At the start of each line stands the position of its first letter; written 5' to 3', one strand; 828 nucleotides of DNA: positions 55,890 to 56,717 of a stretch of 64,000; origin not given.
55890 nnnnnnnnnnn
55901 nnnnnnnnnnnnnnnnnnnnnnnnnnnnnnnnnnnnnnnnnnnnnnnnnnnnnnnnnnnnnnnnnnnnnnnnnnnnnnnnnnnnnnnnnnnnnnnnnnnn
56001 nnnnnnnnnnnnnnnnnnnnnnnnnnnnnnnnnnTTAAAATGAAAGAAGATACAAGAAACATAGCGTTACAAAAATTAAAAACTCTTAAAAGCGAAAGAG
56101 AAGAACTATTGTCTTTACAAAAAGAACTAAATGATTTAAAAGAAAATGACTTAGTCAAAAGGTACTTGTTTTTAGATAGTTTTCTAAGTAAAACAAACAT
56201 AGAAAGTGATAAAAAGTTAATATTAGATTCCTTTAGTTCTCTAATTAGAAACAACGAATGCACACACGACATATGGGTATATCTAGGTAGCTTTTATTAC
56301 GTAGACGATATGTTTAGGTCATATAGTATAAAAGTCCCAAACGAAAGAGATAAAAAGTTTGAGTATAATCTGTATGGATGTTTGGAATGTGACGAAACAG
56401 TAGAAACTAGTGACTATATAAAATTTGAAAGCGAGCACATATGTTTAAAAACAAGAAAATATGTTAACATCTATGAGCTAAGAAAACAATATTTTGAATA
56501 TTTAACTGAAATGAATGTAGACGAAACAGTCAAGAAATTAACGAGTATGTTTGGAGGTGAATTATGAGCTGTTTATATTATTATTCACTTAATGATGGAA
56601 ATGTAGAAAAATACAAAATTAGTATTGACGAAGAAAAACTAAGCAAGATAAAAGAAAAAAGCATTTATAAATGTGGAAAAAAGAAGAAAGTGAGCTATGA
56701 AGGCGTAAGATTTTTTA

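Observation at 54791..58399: NrtR-like Nudix regulator followed by a tightly coupled five-gene operon: HAD nucleotidase, three unknown proteins, PGM-family phosphatase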

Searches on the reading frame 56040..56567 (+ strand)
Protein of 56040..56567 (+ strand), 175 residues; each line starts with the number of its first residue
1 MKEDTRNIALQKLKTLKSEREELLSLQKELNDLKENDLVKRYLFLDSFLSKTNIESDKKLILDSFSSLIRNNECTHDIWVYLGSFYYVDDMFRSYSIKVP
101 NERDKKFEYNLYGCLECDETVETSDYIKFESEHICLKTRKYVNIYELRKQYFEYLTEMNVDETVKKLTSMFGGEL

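Call 3: search_protein_families(library=pfam, proteins=[window:56040-56567:+], max_evalue=0.1)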
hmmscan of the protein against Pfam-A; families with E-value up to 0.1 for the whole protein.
window:56040-56567:+ (175 aa): 2 families
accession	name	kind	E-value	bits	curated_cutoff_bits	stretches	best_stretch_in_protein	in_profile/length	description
PF07739.18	TipAS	-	0.066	14.1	23.8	0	72-95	75-98/117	TipAS antibiotic-recognition domain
PF24193.1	DUF7418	-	0.071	14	27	0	109-165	37-92/101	Domain of unknown function (DUF7418)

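Call 4: search_protein_families(library=phrogs, proteins=[window:56040-56567:+], max_evalue=0.1)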
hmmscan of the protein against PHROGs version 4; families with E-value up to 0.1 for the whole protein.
window:56040-56567:+ (175 aa): 1 family
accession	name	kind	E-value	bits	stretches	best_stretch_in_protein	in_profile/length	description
phrog_18389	-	unknown function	0.013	16.6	1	68-120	42-92/98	-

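Call 5: search_protein_families(library=padloc, proteins=[window:56040-56567:+], max_evalue=0.1)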
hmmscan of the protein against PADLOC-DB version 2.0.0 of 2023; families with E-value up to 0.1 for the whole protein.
window:56040-56567:+ (175 aa): 0 families

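Call 14: find_homologous_proteins(query=window:56040-56567:+, max_evalue=0.001)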
Query window:56040-56567:+ (175 aa): 20 proteins with E <= 0.001 among 103 candidates.
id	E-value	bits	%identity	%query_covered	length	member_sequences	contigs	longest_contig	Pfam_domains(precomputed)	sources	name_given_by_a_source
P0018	1.3e-103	362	96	100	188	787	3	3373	-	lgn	-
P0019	5.8e-97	341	89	100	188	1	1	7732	-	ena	-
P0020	6.5e-80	285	73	99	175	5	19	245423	-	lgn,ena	-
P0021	1.7e-78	280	97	77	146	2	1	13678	-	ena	-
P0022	1.2e-74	268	68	99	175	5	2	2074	-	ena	-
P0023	2.6e-73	264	73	100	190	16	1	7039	-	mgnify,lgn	mgnify:CR=1 FL=1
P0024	3.1e-73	263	67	94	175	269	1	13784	-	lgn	-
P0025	1.4e-72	261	66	99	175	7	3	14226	-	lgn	-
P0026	5.8e-57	210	68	78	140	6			-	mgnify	mgnify:FL=1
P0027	2.1e-55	205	92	60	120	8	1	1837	-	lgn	-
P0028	1.2e-52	196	68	75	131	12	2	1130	-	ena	-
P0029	2.2e-51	192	71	66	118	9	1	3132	-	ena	-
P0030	1.4e-46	177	53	99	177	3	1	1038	-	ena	-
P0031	2.2e-44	170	51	99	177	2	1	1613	-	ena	-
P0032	4.6e-43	165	57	78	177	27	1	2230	-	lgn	-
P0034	3.0e-41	159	61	65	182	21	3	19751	-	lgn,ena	-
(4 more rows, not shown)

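Call 16: find_encoding_contigs(protein=P0034, flank=10000, max_places=3)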
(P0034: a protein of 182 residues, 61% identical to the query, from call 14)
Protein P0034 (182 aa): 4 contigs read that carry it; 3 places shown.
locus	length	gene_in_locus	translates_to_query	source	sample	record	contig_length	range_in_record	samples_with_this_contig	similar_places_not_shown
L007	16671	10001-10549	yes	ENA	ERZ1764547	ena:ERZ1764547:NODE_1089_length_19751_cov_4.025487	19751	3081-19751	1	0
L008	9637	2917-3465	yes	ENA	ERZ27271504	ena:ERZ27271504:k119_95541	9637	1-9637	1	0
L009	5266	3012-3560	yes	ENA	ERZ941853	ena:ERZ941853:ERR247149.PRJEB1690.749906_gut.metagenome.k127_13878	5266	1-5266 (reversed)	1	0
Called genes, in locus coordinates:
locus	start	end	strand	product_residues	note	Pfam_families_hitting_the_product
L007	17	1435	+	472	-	PF00587:tRNA-synt_2b, PF03129:HGTP_anticodon, PF09180:ProRS-C_1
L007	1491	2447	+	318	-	PF02557:VanY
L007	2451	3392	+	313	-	PF01933:CofD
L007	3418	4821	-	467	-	PF01406:tRNA-synt_1e, PF01921:tRNA-synt_1f (faint), PF09334:tRNA-synt_1g (faint), PF00133:tRNA-synt_1 (weak), PF09190:DALR_2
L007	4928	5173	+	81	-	-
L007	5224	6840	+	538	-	PF00884:Sulfatase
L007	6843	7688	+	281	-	PF07934:OGG_N, PF00730:HhH-GPD (weak)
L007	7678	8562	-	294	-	-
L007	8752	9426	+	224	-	PF00293:NUDIX, PF19368:WHD_AraR, PF21906:WHD_NrtR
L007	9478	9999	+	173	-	-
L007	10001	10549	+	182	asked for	-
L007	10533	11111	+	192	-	-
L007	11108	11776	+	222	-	-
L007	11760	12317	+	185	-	PF00300:His_Phos_1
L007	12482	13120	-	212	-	PF13545:HTH_Crp_2, PF08279:HTH_11 (faint)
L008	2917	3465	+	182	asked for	-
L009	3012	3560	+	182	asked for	-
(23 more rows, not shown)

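Call 24: search_protein_families(library=ncbifam, proteins=[window:56040-56567:+], max_evalue=0.1)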
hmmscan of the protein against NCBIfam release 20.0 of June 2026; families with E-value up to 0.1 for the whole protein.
window:56040-56567:+ (175 aa): 0 families

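Call 30: search_solved_structures(query=A1, max_evalue=10, show_alignments=2)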
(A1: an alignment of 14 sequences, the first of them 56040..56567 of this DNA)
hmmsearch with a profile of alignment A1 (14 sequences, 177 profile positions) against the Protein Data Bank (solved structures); distinct sequences matched with E-value up to 10: 5.
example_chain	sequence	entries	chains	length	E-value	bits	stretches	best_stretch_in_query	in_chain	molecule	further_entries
3s9g_A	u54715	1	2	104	0.41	13.6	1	28-62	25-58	Protein HEXIM1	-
1wjp_A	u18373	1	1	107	0.45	13.5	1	95-125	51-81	Zinc finger protein 295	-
7ycx_h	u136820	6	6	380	0.79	12.7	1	8-74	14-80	Negative elongation factor E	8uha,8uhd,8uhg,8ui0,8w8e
9j0n_X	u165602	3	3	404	0.87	12.5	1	8-74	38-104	Negative elongation factor E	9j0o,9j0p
6gml_X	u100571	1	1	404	0.88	12.5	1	8-74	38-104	Negative elongation factor E,Negative elongation factor E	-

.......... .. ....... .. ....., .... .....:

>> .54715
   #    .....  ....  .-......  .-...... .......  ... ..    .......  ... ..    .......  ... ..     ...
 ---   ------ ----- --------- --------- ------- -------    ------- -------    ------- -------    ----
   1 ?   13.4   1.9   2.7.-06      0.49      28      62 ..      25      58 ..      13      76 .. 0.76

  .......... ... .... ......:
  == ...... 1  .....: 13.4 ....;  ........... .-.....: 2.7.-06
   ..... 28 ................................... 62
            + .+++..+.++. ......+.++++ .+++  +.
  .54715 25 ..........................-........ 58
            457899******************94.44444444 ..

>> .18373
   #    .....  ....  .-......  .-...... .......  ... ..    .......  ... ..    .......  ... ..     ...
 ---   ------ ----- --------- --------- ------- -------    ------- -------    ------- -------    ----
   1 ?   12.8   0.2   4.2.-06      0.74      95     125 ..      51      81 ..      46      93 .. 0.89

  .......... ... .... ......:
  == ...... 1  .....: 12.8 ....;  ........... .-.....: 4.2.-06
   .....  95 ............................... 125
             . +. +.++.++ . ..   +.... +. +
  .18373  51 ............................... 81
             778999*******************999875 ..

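Call 33: predict_structure(alignment_id=A1)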
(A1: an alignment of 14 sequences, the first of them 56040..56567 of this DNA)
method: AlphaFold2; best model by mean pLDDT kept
length: 175 residues; sequences in the alignment: 14
mean_pLDDT: 70.9   pTM: 0.51
mean pLDDT of the five models: 70.9, 67.8, 66.0, 57.3, 56.6
residues with pLDDT >= 90: 4; 70-90: 96; 50-70: 52; < 50: 23
segments of 3 or more residues with pLDDT < 50: 51-59, 68-72, 97-99
pLDDT, mean of each block of 10 residues (from residue 1): 73 79 74 65 57 47 50 74 72 52 60 85 85 80 77 82 88 80
secondary structure, 60 per line:
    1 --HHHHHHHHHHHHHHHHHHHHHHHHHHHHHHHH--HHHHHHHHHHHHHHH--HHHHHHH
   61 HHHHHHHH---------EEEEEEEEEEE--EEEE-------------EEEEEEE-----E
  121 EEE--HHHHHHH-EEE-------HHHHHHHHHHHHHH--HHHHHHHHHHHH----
elements in order: H3-34 H37-51 H54-68 E78-88 E91-94 E108-114 E120-123 H126-132 E134-136 H144-157 H160-171

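Call 34: find_related_loci(query=A1, collection=genome_contigs, flank=8000)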
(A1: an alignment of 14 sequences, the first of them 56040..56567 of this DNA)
Query A1 (175 aa) in genome_contigs; peptide patterns used: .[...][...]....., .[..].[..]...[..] (x = any residue, [..] = any of these).
122 stretches matched a pattern; 8 encode a relative of the query (tblastn E <= 1e-3); 8 distinct loci.
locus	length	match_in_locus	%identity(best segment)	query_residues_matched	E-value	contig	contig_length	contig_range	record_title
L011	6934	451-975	91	1-175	2e-105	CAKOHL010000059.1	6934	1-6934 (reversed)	MAG: uncultured Bacilli bacterium isolate REFINED_METABAT215_TOP10_CONTIGS_1500_ASSEMBLY_K77_MERGED__Hadza_MoBio_C-REDO_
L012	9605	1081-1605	90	1-175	6e-105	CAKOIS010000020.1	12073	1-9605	MAG: uncultured Bacilli bacterium isolate REFINED_METABAT215_TOP10_CONTIGS_1500_ASSEMBLY_K77_MERGED__Hadza_MoBio_hadza-A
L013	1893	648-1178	75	1-175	4e-86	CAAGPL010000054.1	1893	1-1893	MAG TPA_asm: Bacilli bacterium, isolate HGM10825, WGS project CAAGPL010000000 data, contig: SRS820607_84_k75_157337, who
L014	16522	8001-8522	65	1-174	1e-77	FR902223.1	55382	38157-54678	Clostridium sp. CAG:628 genomic scaffold, scf36, whole genome shotgun sequence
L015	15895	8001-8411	58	39-173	6e-45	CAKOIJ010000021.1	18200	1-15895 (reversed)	MAG: uncultured Bacilli bacterium isolate REFINED_METABAT215_TOP10_CONTIGS_1500_ASSEMBLY_K77_MERGED__Nepal_MoBio_Fiber-H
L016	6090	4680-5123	48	39-172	1e-33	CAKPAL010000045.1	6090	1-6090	MAG: uncultured Bacilli bacterium isolate REFINED_METABAT215_TOP10_CONTIGS_1500_ASSEMBLY_K77_MERGED__Hadza_MoBio_hadza-A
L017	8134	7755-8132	83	1-126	4e-62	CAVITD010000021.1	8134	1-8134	uncultured Eubacteriales bacterium isolate H07681-L1_cleanbin_000053 genome assembly, contig: Spades_H07681-L1_contig_57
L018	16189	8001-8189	59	65-122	3e-19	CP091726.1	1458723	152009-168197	MAG: Bacilli bacterium isolate nC33_bin.244.fa chromosome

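Call 70: find_related_loci(query=A1, collection=viral_contigs, flank=8000)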
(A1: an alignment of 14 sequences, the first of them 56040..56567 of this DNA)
Query A1 (175 aa) in viral_contigs; peptide patterns used: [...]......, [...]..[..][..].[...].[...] (x = any residue, [..] = any of these).
131 stretches matched a pattern, but none encodes a relative of the query by tblastn (E <= 1e-3).

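Call 79: search_protein_families(library=pfam, alignment_id=A1, max_evalue=1)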
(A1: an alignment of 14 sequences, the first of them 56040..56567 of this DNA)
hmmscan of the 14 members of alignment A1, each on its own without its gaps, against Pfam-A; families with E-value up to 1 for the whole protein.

A. member 1, window:56040-56567:+ (175 aa): 2 families
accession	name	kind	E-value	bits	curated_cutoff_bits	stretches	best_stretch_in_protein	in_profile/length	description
PF07739.18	TipAS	-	0.066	14.1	23.8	1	72-95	75-98/117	TipAS antibiotic-recognition domain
PF24193.1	DUF7418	-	0.071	14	27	1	109-165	37-92/101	Domain of unknown function (DUF7418)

B. families by the number of members that match (of 14 scanned): 8 families
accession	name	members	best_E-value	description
PF24193.1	DUF7418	7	0.0088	Domain of unknown function (DUF7418)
PF07739.18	TipAS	3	0.0033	TipAS antibiotic-recognition domain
PF17185.10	NlpE_C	2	0.079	NlpE C-terminal OB domain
PF07240.16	Turandot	2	0.38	Stress-inducible humoral factor Turandot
PF19976.4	GAAD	1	0.14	GTPase-associated adaptor domain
PF21054.2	RUBC_PIKBD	1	0.17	Rubicon, PI3K-binding domain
PF21408.2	MTR4-like_stalk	1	0.29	Exosome RNA helicase MTR4-like, stalk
PF04420.19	CHD5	1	0.3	CHD5-like protein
